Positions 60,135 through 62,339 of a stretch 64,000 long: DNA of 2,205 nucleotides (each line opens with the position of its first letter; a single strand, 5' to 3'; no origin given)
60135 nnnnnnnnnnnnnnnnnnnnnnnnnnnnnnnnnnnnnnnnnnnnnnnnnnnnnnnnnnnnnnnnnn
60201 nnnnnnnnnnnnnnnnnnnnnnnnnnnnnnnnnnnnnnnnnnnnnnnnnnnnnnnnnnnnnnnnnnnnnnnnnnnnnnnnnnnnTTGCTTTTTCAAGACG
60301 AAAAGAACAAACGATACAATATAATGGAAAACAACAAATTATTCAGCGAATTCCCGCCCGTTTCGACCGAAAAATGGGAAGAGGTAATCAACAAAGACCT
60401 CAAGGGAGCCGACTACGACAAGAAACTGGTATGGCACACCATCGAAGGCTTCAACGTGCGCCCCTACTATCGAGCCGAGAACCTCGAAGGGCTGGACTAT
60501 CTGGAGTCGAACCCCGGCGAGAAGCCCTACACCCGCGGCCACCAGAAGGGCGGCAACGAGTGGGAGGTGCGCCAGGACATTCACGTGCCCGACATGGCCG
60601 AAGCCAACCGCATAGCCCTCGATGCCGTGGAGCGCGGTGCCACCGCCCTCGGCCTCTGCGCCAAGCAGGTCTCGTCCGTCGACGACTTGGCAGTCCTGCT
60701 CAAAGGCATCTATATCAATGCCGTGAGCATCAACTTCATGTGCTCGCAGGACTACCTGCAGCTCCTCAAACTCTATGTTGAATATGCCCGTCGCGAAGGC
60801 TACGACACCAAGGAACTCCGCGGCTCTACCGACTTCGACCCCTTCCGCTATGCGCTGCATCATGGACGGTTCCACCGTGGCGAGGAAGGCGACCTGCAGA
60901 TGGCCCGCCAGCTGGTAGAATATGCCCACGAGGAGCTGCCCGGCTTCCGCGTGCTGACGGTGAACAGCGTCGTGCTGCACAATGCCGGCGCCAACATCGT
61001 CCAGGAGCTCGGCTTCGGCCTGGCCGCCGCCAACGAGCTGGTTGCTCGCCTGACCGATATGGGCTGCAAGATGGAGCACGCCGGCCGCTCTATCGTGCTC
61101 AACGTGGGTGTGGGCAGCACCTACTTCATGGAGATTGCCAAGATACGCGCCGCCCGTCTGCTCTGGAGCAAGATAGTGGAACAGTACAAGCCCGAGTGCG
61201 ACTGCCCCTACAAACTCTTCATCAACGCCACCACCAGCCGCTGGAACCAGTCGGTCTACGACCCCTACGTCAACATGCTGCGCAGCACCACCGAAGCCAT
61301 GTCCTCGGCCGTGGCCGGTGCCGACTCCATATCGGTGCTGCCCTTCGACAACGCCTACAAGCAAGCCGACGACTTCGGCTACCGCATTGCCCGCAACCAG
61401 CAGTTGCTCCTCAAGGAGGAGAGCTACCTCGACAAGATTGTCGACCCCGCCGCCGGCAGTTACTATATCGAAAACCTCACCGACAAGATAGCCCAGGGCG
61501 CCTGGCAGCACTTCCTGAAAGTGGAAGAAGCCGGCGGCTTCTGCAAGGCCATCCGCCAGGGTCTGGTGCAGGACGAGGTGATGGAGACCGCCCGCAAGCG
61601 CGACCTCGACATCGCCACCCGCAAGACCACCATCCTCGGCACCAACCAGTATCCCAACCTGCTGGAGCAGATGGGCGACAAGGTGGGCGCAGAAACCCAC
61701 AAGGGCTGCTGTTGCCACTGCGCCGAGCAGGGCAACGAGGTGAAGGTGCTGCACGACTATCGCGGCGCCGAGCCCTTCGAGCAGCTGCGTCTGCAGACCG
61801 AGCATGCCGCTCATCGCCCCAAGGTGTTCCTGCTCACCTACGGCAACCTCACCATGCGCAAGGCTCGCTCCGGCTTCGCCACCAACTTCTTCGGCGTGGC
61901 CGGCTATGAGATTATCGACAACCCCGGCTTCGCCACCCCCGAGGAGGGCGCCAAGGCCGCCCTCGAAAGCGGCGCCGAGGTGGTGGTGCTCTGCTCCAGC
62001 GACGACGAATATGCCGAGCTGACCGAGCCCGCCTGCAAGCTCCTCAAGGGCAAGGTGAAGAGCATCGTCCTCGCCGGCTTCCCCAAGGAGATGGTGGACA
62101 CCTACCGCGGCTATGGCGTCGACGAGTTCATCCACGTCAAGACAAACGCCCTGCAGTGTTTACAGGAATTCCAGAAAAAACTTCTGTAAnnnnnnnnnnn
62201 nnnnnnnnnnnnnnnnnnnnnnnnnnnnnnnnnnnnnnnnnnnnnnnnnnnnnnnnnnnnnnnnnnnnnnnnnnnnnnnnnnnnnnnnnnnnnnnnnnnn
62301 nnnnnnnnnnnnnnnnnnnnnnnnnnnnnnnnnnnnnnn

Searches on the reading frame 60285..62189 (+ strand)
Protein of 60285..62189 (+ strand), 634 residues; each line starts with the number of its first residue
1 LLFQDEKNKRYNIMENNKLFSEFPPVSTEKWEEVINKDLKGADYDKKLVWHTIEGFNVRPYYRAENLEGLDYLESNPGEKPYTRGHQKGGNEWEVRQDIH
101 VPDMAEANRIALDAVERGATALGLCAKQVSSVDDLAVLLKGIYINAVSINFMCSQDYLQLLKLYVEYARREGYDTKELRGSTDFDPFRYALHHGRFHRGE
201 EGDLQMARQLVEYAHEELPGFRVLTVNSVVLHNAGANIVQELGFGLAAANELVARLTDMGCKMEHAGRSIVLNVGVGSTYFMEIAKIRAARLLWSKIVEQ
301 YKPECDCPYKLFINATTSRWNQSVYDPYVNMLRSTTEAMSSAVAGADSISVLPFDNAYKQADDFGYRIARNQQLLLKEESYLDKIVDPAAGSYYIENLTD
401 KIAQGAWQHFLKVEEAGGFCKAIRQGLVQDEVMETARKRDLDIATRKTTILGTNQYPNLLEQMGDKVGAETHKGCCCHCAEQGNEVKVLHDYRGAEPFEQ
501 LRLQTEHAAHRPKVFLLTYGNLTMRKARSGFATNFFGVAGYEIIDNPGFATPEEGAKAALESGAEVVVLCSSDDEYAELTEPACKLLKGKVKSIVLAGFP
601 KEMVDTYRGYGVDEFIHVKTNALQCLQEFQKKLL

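Call 6: search_protein_families(library=pfam, proteins=[window:60285-62189:+])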
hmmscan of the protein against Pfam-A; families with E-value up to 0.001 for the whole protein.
window:60285-62189:+ (634 aa): 1 family
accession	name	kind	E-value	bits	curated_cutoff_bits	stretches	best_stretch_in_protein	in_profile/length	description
PF01642.28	MM_CoA_mutase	-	3.5e-137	458.5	22.1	1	52-544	2-504/512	Methylmalonyl-CoA mutase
